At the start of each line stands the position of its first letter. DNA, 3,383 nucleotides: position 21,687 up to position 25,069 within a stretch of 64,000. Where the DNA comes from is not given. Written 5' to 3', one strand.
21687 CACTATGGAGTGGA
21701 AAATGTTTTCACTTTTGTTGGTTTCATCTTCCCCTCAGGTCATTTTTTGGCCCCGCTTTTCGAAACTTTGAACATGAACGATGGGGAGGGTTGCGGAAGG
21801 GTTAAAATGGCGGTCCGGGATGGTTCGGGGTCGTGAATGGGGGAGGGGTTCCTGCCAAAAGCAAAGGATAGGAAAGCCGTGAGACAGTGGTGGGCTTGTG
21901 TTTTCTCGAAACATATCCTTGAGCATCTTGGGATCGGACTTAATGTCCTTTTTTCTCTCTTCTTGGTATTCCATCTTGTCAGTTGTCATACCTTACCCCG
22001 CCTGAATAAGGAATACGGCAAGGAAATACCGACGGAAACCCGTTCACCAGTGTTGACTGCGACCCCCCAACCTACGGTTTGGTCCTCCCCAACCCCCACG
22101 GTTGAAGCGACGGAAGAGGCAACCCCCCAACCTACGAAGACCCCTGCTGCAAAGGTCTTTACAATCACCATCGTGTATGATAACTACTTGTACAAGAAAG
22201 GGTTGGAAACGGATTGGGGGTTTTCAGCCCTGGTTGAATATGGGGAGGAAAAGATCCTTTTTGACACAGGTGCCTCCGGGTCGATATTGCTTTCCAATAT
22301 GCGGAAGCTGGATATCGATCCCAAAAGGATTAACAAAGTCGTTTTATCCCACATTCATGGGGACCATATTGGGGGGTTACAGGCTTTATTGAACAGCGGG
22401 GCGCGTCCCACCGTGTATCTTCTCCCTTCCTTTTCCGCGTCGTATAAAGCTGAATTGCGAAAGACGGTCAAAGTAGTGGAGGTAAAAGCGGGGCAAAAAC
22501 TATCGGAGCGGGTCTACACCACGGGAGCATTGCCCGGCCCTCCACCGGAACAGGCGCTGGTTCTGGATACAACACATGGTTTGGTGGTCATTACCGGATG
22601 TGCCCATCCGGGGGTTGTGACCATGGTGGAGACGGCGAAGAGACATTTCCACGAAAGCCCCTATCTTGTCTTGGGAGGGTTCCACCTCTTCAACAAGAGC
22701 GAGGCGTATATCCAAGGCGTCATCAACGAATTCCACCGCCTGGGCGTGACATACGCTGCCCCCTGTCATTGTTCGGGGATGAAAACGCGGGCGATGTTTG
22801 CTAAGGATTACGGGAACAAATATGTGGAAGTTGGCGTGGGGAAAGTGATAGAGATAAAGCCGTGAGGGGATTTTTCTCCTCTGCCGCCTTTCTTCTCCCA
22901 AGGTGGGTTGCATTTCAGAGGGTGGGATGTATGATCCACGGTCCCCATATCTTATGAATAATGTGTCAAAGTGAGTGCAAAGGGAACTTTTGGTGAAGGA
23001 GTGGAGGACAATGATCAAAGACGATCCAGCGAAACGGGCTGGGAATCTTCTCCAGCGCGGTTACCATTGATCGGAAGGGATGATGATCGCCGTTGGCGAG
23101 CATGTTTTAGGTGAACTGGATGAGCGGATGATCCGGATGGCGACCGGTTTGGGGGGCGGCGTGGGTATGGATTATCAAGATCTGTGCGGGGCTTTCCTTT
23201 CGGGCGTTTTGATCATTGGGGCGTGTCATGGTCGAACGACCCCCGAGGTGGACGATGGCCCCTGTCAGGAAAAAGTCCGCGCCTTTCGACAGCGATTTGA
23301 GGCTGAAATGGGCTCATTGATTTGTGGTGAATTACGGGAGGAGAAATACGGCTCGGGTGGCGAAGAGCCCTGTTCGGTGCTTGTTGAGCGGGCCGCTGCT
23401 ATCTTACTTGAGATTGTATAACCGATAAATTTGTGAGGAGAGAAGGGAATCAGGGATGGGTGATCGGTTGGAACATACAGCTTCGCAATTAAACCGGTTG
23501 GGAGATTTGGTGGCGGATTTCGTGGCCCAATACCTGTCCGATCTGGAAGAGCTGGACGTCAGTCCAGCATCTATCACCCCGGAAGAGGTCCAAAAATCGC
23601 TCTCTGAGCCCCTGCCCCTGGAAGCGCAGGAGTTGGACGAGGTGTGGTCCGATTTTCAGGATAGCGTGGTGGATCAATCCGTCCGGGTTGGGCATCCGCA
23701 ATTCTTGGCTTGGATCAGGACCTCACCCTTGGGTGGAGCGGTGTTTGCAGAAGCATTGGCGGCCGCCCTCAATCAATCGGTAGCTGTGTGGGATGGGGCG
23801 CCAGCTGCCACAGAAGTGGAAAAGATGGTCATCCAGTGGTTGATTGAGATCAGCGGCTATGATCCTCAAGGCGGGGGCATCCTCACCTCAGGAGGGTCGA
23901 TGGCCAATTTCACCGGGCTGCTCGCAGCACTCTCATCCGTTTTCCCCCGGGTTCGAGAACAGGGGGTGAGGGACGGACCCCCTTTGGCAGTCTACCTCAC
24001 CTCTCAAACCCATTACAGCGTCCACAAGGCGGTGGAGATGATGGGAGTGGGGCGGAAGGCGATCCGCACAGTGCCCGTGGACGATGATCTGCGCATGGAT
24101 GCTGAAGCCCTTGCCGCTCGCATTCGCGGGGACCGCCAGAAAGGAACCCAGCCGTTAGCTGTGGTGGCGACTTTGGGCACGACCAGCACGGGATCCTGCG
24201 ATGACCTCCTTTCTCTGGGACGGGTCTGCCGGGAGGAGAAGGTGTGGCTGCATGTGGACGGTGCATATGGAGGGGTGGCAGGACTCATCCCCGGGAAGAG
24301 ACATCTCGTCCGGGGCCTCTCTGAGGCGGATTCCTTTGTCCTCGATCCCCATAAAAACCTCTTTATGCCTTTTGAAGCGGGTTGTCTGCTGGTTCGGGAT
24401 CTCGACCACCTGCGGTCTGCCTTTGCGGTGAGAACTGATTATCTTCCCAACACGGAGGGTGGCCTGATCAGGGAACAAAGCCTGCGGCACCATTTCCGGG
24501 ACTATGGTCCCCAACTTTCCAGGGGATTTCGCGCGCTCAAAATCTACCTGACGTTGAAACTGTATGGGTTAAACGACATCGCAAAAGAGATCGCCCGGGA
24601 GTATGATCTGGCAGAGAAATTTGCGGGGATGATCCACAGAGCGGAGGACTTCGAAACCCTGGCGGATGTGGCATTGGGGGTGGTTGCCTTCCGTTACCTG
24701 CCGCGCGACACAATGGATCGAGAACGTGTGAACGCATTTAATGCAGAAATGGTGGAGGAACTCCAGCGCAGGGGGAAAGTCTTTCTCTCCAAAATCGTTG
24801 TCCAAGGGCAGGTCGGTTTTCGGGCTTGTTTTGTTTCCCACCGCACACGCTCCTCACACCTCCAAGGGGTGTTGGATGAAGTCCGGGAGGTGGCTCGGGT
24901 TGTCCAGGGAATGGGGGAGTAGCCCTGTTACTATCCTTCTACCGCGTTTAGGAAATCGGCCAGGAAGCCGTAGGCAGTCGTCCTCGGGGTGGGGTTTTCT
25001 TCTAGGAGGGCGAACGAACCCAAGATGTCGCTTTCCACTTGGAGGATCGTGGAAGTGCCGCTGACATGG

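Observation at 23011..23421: In-frame TGA at the first invariant Cys of a C_GCAxxG_C_C redox protein, with a SECIS-like hairpin: selenoprotein candidate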

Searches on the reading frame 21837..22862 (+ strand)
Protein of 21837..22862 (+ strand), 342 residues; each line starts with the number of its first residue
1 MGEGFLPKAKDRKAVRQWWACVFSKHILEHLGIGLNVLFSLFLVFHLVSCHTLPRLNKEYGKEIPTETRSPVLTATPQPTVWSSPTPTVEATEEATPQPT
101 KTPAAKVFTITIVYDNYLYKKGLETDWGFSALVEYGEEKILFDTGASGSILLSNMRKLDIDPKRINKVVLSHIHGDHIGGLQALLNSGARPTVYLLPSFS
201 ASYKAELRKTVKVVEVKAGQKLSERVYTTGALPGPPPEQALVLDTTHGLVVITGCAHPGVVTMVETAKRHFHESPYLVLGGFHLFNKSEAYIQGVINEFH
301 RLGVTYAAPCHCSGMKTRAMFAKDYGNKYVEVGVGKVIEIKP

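Call 4: search_protein_families(library=pfam, proteins=[window:21837-22862:+], max_evalue=0.01)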
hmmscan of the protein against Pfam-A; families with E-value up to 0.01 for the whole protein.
window:21837-22862:+ (342 aa): 3 families
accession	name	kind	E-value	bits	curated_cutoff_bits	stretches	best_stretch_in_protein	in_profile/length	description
PF00753.33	Lactamase_B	-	2e-12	47.9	22.7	1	130-194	8-73/196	Metallo-beta-lactamase superfamily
PF12706.13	Lactamase_B_2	-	7e-06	26.2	27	1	139-220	2-94/200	Beta-lactamase superfamily domain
PF16661.11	Lactamase_B_6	-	0.0045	16.8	27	1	132-188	1-59/193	Metallo-beta-lactamase superfamily domain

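Call 68: search_protein_families(library=ncbifam, proteins=[window:21837-22862:+], max_evalue=0.001)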
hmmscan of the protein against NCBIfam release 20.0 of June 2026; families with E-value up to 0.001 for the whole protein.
window:21837-22862:+ (342 aa): 21 families
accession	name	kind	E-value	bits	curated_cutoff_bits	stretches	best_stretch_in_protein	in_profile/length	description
NF000801.0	PRK00055.1-3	equivalog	5.9e-11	42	252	1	130-187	22-76/307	ribonuclease Z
TIGR02651.1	RNase_Z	equivalog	8.5e-11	41.4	292.95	1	130-187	20-74/302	ribonuclease Z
NF041257.1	GntH_guanitoxin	equivalog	1.9e-08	33.6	333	1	128-189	31-92/374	guanitoxin biosynthesis MBL fold metallo-hydrolase GntH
NF012229.1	bla_class_B_core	domain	6.1e-07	29.7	100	1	120-190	15-77/139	metallo-beta-lactamase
NF033105.1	bla_subclass_B3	equivalog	2.8e-06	26.8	240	1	130-187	25-85/257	subclass B3 metallo-beta-lactamase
NF041809.1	Avs1a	equivalog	1.4e-05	24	420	1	128-187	7-69/387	AVAST type 1 anti-phage system MBL fold metallo-hydrolase Avs1a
NF045584.1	cas14_MBL_CASP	equivalog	1.6e-05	23.5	800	1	128-195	14-81/612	type VII CRISPR-associated protein Cas14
NF000469.2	CAR_gen_B3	exception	1.7e-05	23.9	500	1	113-184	62-132/311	CAR family subclass B3 metallo-beta-lactamase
NF040874.1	blaPJM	exception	2.4e-05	24.1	630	1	127-192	56-124/301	PJM family subclass B3 metallo-beta-lactamase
NF047896.1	blaMIM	exception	4e-05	23.1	640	1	130-185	72-129/306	MIM family subclass B3 metallo-beta-lactamase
NF000800.0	PRK00055.1-1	equivalog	4.2e-05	22.7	398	1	141-187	36-79/305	ribonuclease Z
NF040644.1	blaPAM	exception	0.00014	21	615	1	140-185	69-116/287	PAM family subclass B3 metallo-beta-lactamase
NF000438.2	blaPOM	exception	0.00015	21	610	1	130-186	59-117/286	POM family subclass B3 metallo-beta-lactamase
NF047979.1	lactonase_AidB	equivalog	0.00025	20.4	360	1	153-181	82-110/271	AidB family quorum-quenching N-acyl homoserine lactonase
NF047976.1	lactonase_AhlS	equivalog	0.00025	20.2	475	0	152-187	91-126/276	AhlS family quorum-quenching N-acyl homoserine lactonase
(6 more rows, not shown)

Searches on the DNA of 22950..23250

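Call 102: search_rna_families(source=window, start=22950, end=23250, threshold=evalue, max_evalue=10)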
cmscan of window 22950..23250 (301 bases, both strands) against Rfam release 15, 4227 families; matches with E-value up to 10: 2.
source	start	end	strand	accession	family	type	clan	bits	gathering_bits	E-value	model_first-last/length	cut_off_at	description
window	23101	23248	+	RF02206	WT1-AS_4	Gene; lncRNA;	-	16.1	60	0.49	1-134/134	no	WT1 antisense RNA conserved region 4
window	23077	23097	+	RF01304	sR5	Gene; snRNA; snoRNA; CD-box;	-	9.5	40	9.1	1-53/53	no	Small nucleolar RNA sR5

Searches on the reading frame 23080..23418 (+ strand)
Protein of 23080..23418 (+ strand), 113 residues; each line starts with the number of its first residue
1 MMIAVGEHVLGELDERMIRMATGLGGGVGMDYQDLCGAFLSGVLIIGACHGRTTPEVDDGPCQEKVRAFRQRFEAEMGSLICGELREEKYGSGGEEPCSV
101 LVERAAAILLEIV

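Call 4: search_protein_families(library=pfam, proteins=[window:23080-23418:+], max_evalue=0.01)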
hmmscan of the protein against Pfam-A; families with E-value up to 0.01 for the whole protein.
window:23080-23418:+ (113 aa): 1 family
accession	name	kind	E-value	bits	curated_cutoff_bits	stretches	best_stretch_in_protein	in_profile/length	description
PF09719.15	C_GCAxxG_C_C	-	1.5e-19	70.7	27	1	5-112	11-118/118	Putative redox-active protein (C_GCAxxG_C_C)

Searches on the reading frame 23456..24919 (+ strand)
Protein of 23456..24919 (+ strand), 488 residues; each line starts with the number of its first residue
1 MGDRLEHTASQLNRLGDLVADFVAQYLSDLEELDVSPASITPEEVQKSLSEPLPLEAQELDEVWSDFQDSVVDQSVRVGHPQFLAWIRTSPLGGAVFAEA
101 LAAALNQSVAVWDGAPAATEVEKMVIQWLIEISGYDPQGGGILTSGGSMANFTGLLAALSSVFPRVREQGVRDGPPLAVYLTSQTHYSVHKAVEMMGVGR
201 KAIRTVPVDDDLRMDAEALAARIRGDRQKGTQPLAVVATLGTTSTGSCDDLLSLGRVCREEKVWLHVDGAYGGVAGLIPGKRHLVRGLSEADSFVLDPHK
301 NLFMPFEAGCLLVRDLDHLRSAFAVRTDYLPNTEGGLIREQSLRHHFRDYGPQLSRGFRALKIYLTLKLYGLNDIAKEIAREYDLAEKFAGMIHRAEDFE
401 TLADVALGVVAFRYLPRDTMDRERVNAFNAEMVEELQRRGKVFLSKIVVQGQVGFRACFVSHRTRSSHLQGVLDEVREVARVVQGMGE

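Call 4: search_protein_families(library=pfam, proteins=[window:23456-24919:+], max_evalue=0.01)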
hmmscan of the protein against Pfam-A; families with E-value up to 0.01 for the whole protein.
window:23456-24919:+ (488 aa): 5 families
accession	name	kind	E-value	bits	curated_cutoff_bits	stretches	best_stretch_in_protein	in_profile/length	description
PF00282.25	Pyridoxal_deC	-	7.1e-75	252.5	27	1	42-414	1-374/375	Pyridoxal-dependent decarboxylase conserved domain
PF05889.19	SepSecS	-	5.4e-07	29.1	21.1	1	185-312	110-235/389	O-phosphoseryl-tRNA(Sec) selenium transferase, SepSecS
PF01212.27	Beta_elim_lyase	-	0.00021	21.2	27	1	179-326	74-223/288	Beta-eliminating lyase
PF00155.27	Aminotran_1_2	-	0.0015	18.2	19.7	1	178-275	93-192/361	Aminotransferase class I and II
PF00266.25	Aminotran_5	-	0.0078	15.7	21.5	0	182-270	94-177/371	Aminotransferase class-V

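Call 68: search_protein_families(library=ncbifam, proteins=[window:23456-24919:+], max_evalue=0.001)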
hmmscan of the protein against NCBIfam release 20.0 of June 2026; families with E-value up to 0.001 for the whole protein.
window:23456-24919:+ (488 aa): 8 families
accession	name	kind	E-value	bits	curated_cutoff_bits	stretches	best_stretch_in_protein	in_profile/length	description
NF052646.1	DABADecarRhbB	equivalog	5.6e-66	223.1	900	1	54-482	71-484/491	L-2,4-diaminobutyrate decarboxylase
TIGR03799.1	NOD_PanD_pyr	equivalog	5.7e-47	160.3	606.1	1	8-465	20-484/522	pyridoxal-dependent aspartate 1-decarboxylase PanP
TIGR03812.1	tyr_de_CO2_Arch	equivalog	3.9e-25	88.5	299.4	1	118-419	57-331/375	tyrosine decarboxylase MfnA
TIGR03811.1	tyr_de_CO2_Ent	equivalog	1.9e-19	69.5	905.3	1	178-275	223-326/608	tyrosine decarboxylase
NF002748.0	PRK02769.1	equivalog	3e-15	55.8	305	1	119-315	64-248/382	histidine decarboxylase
TIGR01788.1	Glu-decarb-GAD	equivalog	3e-08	32.8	380.4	1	104-440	64-385/431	glutamate decarboxylase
TIGR03531.1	selenium_SpcS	equivalog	2.1e-06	26.6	224.85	1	185-317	160-290/444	O-phosphoseryl-tRNA(Sec) selenium transferase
NF006810.0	PRK09331.1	subfamily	0.0002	20.3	301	1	179-272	107-200/397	Sep-tRNA:Cys-tRNA synthetase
